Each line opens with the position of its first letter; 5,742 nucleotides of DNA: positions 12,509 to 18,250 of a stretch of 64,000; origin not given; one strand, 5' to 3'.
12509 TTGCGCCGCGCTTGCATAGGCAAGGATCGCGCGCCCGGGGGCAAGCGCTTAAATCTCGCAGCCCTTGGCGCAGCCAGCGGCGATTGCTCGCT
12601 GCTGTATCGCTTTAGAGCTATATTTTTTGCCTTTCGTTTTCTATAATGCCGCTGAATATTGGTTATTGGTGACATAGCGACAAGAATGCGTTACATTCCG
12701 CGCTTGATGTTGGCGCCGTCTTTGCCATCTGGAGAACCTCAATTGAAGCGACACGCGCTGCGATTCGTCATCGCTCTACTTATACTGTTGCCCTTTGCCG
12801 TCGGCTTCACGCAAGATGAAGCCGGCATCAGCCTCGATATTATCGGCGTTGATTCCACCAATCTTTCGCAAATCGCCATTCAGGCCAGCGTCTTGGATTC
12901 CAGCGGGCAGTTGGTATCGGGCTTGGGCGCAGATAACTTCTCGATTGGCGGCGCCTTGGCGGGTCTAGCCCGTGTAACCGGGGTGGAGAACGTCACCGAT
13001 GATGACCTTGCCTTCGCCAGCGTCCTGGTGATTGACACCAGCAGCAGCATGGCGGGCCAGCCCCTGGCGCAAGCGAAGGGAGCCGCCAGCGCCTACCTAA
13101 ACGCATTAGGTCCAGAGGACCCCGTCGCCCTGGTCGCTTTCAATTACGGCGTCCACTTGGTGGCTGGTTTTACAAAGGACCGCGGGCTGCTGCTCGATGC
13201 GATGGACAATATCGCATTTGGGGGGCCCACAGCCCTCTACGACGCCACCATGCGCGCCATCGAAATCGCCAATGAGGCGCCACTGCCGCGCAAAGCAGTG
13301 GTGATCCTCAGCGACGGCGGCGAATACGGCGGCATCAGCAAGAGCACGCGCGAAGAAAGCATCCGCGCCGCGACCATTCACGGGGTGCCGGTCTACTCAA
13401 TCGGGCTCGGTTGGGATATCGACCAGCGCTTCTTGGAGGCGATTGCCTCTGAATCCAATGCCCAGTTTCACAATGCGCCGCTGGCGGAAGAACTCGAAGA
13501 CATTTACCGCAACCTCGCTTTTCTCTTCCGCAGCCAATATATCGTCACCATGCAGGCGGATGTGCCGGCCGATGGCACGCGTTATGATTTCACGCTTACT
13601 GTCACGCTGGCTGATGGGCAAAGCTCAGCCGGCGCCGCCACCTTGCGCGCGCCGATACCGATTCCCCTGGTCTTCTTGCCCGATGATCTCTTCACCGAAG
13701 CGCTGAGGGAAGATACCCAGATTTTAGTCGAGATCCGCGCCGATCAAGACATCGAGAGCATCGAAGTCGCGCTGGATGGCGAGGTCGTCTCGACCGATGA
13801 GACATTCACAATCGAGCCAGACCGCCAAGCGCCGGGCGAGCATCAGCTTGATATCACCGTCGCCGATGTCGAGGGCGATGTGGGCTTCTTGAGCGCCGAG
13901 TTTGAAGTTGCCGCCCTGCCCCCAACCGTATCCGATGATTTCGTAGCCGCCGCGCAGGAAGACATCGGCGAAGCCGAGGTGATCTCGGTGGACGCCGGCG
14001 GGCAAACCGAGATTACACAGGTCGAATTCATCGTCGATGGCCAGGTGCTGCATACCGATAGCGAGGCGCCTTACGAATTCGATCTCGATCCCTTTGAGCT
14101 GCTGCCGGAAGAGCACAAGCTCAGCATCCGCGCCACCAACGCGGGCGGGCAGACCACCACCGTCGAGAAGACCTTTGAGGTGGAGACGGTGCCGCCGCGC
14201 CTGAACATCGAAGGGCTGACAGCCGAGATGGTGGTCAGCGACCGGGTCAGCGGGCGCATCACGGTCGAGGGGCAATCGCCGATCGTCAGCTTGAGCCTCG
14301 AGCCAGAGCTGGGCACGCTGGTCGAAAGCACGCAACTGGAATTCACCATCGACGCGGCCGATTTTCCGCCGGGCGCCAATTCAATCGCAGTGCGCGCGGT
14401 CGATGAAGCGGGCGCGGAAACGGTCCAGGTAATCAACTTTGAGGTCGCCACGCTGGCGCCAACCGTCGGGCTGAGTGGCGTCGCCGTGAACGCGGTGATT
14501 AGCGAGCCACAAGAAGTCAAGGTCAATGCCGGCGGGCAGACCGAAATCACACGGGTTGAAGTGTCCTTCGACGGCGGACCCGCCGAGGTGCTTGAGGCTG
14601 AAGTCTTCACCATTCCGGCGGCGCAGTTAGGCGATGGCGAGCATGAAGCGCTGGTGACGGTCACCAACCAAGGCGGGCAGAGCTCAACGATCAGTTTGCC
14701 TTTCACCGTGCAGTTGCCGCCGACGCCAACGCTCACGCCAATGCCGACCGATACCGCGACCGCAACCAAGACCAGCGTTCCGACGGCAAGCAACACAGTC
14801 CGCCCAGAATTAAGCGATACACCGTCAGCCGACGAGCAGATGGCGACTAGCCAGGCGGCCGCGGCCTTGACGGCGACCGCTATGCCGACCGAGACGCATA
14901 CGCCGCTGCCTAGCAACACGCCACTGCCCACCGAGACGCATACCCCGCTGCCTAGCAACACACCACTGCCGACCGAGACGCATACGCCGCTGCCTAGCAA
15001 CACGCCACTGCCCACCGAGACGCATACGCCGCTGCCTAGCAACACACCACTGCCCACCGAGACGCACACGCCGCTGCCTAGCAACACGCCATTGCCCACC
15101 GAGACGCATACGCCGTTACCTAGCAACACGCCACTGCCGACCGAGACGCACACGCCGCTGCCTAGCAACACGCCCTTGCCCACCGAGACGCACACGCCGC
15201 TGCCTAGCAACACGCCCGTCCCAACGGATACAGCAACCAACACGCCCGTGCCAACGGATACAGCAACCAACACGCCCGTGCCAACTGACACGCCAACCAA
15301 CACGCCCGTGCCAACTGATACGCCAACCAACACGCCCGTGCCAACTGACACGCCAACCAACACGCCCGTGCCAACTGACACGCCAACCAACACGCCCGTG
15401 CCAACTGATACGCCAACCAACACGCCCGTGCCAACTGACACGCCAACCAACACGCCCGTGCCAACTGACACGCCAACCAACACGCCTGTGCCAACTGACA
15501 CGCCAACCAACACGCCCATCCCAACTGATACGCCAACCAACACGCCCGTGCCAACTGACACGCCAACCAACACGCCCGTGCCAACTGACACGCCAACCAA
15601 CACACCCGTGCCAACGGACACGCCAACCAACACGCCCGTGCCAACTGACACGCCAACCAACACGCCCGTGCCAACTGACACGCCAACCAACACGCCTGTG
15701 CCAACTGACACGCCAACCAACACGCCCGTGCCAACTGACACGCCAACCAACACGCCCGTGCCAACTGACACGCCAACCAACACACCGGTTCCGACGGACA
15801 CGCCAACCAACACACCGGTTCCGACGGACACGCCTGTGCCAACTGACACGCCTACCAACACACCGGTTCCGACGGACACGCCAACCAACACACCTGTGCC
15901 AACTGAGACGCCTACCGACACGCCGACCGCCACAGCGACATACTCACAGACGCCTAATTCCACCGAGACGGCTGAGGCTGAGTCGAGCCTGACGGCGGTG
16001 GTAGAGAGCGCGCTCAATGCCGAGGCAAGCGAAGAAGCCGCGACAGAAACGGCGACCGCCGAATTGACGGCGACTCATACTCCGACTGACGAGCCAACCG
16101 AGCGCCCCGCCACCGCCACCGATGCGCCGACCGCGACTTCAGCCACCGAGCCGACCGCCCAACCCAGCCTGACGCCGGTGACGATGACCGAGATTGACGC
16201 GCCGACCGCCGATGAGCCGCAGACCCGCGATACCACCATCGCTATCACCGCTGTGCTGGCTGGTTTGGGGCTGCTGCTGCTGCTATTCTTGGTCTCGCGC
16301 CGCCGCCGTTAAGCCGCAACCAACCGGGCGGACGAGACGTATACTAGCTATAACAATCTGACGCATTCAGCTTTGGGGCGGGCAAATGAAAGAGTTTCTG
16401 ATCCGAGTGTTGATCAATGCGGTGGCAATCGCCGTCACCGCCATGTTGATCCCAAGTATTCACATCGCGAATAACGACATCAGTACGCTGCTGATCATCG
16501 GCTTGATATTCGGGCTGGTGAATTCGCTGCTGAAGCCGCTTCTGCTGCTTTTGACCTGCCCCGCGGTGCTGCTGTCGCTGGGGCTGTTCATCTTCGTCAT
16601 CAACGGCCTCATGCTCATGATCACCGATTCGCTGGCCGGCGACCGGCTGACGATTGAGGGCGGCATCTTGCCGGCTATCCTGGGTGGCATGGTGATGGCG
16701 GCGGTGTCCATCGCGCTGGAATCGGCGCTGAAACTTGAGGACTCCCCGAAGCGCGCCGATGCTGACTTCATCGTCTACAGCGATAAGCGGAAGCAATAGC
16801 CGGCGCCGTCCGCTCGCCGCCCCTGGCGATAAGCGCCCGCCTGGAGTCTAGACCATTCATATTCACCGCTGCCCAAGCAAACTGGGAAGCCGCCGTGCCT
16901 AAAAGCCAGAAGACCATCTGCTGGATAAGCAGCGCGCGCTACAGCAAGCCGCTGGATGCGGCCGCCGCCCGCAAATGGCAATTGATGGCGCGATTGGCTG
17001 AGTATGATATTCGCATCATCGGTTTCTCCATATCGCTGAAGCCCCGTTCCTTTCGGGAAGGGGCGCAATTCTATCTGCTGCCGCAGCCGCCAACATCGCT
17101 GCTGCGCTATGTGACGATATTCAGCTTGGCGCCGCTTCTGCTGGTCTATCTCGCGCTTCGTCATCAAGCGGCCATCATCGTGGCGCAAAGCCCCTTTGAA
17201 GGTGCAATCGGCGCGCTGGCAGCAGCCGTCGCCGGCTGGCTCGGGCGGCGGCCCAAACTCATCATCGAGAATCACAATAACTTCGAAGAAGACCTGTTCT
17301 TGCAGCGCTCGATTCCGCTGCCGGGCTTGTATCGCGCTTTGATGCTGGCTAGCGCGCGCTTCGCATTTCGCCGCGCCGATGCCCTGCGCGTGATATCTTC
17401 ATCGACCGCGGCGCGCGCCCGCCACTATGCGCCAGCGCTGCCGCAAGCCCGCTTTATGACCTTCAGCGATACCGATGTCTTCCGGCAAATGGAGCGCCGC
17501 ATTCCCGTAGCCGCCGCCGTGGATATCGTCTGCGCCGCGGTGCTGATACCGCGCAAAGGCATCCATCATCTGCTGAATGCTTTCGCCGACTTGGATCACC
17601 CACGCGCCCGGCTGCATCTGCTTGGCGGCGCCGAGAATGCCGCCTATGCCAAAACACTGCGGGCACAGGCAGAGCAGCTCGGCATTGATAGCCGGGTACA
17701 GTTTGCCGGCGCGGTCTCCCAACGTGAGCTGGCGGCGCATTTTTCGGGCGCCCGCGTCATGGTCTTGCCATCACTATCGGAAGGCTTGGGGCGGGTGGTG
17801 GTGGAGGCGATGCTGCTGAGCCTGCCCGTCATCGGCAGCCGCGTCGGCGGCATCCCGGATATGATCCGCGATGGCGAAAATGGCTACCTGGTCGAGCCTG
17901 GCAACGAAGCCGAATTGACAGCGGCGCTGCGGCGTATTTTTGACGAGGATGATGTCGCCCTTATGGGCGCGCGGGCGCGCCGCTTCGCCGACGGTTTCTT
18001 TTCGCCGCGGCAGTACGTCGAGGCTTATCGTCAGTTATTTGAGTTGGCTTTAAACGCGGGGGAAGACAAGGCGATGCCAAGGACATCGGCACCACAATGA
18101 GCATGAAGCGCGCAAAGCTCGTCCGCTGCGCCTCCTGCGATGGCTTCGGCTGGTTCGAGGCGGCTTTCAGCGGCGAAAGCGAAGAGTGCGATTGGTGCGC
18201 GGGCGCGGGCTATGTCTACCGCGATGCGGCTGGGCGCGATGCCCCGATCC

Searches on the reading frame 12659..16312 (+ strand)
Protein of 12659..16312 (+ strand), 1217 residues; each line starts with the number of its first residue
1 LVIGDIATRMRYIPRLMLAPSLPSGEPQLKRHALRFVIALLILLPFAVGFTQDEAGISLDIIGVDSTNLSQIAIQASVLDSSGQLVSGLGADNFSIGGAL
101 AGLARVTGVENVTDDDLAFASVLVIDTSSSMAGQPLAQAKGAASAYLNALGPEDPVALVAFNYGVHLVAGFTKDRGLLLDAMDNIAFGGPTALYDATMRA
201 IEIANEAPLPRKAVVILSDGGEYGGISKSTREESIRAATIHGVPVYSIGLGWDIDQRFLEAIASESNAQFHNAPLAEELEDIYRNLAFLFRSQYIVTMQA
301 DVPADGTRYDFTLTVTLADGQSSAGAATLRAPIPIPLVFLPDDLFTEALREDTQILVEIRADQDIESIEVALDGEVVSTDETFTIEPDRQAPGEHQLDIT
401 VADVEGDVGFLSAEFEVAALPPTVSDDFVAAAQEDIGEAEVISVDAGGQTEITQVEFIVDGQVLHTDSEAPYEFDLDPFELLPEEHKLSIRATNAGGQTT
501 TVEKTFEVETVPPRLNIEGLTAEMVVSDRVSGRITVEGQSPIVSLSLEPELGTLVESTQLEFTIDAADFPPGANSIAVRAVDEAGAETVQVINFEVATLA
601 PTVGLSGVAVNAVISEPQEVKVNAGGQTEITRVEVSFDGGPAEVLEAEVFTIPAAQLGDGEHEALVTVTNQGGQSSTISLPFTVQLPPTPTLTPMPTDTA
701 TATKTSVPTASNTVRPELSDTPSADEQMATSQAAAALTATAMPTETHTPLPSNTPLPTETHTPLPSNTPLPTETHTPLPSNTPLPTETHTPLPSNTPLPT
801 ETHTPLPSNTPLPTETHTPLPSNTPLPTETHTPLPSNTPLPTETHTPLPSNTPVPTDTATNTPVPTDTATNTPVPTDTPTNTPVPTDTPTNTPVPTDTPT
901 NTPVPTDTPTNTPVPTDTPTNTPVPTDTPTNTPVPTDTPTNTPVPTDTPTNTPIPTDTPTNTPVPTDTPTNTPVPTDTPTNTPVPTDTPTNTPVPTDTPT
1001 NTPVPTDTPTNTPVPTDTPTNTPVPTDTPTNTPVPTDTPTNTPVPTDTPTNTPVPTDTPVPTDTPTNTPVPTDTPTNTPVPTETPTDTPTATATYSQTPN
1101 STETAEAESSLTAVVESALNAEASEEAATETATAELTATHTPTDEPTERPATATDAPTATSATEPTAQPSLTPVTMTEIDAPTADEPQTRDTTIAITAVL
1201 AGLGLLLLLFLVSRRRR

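Call 59: search_protein_families(library=pfam, proteins=[window:12659-16312:+])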
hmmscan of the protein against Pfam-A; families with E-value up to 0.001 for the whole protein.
window:12659-16312:+ (1217 aa): 3 families
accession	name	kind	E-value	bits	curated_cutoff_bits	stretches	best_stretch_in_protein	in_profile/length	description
PF13519.12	VWA_2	-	5.4e-14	53.2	27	1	122-220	2-106/107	von Willebrand factor type A domain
PF00092.34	VWA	-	7.9e-14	52.7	23.8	1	122-284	3-173/174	von Willebrand factor type A domain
PF13768.12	VWA_3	-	0.00036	21.1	27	0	122-267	4-150/155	von Willebrand factor type A domain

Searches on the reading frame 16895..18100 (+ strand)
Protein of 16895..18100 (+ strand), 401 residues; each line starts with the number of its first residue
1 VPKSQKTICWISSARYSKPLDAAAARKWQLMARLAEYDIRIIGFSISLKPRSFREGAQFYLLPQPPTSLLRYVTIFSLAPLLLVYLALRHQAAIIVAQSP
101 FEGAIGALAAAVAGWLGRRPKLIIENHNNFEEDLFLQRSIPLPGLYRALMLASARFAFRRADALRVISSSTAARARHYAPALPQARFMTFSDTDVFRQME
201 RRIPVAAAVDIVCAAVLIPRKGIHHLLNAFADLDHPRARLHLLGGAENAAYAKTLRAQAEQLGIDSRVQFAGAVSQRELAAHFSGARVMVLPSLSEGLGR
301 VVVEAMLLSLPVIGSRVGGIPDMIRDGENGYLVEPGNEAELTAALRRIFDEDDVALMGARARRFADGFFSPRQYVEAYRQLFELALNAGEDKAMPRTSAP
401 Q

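Call 59: search_protein_families(library=pfam, proteins=[window:16895-18100:+])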
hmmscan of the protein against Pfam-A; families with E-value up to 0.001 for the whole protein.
window:16895-18100:+ (401 aa): 5 families
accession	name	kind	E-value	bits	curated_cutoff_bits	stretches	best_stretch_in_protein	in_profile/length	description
PF00534.26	Glycos_transf_1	-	2.3e-35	122.1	26.4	1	211-352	18-159/172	Glycosyl transferases group 1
PF13692.12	Glyco_trans_1_4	-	4.6e-33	114.9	27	1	210-350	3-141/142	Glycosyl transferases group 1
PF20706.3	GT4-conflict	-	1.8e-08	34.2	26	1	218-327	209-323/385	Family 4 Glycosyltransferase in conflict systems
PF13439.12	Glyco_transf_4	-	2.3e-07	31.4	28.5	1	33-178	14-152/170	Glycosyltransferase Family 4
PF13579.12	Glyco_trans_4_4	-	5e-07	30.6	29.7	1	36-178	18-145/158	Glycosyl transferase 4-like domain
